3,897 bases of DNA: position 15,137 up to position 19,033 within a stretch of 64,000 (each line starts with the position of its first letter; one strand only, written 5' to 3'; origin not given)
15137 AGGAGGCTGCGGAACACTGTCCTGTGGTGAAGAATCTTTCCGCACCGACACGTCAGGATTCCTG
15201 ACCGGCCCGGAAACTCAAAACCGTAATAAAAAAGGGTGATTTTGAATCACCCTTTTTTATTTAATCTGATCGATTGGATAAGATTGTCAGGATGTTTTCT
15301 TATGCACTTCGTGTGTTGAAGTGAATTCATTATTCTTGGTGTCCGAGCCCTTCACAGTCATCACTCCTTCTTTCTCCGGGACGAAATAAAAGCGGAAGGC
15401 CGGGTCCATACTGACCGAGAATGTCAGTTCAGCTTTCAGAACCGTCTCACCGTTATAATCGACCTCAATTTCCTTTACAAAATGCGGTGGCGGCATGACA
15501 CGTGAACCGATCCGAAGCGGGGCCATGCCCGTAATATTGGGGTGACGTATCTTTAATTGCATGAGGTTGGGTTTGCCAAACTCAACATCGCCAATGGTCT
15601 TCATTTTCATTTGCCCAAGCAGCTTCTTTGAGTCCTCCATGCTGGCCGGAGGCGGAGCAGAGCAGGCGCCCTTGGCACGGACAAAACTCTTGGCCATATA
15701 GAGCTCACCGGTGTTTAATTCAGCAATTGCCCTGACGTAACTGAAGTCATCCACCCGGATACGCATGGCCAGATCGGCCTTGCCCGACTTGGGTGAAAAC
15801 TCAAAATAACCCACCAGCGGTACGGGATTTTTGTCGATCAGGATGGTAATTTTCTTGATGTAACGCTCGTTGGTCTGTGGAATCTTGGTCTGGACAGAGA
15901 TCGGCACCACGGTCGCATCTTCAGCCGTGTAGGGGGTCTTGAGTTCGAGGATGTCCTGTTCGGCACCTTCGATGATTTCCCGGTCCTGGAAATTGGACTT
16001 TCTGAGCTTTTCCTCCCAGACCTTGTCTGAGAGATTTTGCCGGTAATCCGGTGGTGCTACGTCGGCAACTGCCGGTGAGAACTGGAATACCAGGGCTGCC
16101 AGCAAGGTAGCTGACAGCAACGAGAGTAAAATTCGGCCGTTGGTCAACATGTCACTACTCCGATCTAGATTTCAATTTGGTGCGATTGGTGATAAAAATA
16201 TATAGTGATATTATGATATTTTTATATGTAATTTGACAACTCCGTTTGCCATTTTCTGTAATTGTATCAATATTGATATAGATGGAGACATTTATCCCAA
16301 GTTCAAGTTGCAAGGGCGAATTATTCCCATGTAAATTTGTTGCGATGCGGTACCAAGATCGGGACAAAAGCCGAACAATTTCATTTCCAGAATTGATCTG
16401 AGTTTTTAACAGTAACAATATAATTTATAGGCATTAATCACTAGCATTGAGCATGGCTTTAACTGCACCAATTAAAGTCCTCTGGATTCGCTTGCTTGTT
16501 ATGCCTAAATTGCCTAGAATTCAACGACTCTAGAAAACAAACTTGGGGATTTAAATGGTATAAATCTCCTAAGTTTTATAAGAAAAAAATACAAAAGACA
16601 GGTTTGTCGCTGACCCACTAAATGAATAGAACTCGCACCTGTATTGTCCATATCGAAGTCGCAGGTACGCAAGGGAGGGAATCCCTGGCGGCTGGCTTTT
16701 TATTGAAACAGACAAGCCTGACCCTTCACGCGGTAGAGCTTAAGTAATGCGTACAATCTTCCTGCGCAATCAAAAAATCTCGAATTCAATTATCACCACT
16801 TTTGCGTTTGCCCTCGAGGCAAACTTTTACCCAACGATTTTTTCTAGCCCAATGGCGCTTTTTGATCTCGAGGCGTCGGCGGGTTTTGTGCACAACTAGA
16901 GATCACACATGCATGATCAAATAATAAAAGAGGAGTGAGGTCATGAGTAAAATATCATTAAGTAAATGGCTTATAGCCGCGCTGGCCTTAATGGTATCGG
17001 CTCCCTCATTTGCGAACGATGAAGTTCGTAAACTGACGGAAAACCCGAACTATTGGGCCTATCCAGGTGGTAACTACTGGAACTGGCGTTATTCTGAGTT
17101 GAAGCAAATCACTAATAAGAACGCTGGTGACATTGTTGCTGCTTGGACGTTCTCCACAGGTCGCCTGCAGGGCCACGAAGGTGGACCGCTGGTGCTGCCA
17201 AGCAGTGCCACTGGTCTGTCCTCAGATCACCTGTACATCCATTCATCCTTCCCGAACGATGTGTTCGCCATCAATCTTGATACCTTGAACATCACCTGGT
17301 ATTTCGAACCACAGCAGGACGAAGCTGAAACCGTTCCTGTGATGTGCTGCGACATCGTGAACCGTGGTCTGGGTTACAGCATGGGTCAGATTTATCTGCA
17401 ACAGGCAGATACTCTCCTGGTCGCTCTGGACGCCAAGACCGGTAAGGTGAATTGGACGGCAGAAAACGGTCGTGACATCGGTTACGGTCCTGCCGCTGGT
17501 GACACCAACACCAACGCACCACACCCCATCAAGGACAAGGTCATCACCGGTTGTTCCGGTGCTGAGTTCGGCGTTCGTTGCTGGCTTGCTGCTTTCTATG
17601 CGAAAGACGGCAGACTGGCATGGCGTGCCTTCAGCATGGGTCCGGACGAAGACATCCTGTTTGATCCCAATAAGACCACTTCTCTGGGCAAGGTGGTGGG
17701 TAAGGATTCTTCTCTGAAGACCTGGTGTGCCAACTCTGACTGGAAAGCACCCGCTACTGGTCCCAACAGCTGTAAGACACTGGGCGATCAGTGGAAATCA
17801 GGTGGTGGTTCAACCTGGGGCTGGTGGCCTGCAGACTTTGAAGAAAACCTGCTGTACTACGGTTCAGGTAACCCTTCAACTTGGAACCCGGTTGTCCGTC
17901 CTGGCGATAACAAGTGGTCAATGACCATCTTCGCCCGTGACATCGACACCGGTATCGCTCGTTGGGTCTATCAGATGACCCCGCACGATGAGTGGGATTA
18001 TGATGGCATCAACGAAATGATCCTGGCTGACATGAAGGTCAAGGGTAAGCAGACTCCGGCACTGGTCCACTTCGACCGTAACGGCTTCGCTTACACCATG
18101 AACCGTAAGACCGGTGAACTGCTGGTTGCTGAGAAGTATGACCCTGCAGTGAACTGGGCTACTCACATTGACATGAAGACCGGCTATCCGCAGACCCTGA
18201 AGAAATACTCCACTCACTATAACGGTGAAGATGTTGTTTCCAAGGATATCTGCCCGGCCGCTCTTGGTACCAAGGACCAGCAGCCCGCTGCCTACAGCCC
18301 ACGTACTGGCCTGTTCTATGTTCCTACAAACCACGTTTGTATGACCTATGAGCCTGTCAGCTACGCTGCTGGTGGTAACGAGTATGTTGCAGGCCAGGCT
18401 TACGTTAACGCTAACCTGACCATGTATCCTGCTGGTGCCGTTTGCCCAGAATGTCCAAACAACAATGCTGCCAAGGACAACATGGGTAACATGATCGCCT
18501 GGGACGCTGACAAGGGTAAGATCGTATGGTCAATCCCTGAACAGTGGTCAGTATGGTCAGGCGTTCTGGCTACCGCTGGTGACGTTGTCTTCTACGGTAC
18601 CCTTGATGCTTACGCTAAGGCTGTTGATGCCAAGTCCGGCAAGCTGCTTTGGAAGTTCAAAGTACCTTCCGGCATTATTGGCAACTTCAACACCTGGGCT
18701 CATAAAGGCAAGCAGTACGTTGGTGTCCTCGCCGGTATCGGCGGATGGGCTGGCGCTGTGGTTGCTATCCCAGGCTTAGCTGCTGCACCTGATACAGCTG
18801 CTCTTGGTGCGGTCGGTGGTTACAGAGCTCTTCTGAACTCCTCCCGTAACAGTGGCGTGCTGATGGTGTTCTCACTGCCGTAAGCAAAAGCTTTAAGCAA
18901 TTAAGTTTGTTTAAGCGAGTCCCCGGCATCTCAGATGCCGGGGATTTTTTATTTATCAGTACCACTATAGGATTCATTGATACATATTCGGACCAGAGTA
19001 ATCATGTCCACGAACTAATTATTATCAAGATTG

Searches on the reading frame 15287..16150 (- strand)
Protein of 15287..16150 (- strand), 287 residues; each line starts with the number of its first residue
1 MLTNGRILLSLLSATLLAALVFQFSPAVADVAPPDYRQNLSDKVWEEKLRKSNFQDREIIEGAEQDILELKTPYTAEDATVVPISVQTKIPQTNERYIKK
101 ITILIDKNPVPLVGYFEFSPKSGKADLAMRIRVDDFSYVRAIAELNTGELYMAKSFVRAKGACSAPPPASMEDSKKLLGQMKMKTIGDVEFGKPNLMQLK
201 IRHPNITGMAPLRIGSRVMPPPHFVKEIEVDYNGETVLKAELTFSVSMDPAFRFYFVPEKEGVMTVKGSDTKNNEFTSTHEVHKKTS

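Call 33: search_protein_families(library=pfam, proteins=[window:15287-16150:-])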
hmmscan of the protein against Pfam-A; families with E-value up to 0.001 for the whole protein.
window:15287-16150:- (287 aa): 2 families
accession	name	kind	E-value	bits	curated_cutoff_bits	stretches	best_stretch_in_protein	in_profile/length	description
PF13501.12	SoxY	-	1.8e-31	109.1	28.4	1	54-163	5-112/112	Sulfur oxidation protein SoxY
PF08770.17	SoxZ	-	3.5e-18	65.5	25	1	190-279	7-96/98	Sulphur oxidation protein SoxZ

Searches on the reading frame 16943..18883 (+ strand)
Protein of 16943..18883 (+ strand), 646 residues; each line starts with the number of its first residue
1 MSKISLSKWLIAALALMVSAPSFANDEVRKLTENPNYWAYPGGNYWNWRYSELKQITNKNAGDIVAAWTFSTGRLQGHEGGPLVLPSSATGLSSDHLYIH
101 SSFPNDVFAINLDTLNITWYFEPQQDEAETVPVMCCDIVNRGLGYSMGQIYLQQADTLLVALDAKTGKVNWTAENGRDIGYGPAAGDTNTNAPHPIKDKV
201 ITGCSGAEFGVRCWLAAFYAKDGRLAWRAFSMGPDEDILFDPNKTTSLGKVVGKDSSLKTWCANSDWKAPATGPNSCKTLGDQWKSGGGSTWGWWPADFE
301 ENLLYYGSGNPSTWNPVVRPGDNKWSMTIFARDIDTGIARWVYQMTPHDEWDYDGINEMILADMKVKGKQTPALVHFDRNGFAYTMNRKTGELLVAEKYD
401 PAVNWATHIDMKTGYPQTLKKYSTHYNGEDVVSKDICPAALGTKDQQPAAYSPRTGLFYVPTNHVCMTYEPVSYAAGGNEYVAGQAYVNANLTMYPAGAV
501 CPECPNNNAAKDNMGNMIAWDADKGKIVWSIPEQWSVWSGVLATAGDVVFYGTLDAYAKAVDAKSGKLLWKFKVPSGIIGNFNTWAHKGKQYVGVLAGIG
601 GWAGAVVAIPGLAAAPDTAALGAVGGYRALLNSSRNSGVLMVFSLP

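Call 33: search_protein_families(library=pfam, proteins=[window:16943-18883:+])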
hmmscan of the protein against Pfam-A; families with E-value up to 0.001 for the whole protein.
window:16943-18883:+ (646 aa): 3 families
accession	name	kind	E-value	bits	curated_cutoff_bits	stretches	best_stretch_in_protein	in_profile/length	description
PF01011.28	PQQ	-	6e-52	177.6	26.7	3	267-395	206-336/595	Glucose/ethanol/alcohol dehydrogenase, beta-propeller domain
PF13360.13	PQQ_2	-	1.2e-13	51.7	27.6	2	90-229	29-144/233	Outer membrane protein assembly factor BamB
PF13570.13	Beta-prop_ACSF4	-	3.6e-07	30.3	133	1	516-584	114-183/329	Beta-alanine-activating enzyme, beta-propeller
